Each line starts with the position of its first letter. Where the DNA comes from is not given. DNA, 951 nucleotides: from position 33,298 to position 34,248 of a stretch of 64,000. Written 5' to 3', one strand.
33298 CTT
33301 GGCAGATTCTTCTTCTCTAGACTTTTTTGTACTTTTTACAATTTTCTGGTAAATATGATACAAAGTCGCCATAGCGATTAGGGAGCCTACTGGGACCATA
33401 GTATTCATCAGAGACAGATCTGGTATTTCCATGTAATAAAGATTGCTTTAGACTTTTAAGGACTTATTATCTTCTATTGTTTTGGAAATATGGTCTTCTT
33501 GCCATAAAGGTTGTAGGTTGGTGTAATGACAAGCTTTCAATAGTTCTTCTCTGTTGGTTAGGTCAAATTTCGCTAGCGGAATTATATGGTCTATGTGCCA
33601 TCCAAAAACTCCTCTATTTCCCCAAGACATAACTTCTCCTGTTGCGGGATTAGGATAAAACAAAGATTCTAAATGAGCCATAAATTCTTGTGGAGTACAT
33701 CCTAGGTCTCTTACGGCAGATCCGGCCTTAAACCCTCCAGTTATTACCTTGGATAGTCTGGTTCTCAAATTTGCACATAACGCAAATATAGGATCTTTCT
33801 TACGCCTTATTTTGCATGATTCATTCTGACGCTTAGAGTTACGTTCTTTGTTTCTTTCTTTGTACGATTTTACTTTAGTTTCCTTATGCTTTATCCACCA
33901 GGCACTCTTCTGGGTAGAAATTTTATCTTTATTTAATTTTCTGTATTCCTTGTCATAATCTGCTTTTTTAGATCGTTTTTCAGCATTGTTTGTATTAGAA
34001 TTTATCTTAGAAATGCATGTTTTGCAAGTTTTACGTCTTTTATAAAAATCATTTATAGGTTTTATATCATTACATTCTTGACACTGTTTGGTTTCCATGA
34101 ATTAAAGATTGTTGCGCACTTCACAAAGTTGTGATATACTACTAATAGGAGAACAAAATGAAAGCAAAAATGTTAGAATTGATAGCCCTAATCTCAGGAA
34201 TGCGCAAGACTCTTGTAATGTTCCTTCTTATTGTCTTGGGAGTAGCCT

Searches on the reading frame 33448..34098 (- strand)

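Call 58: search_protein_families(library=pfam, proteins=[window:33448-34098:-], max_evalue=0.01)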
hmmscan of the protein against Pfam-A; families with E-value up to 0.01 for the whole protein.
window:33448-34098:- (216 aa): 1 family
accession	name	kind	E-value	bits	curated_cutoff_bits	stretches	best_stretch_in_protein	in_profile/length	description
PF03110.19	SBP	-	0.0097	16.6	27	1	3-34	39-70/75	SBP domain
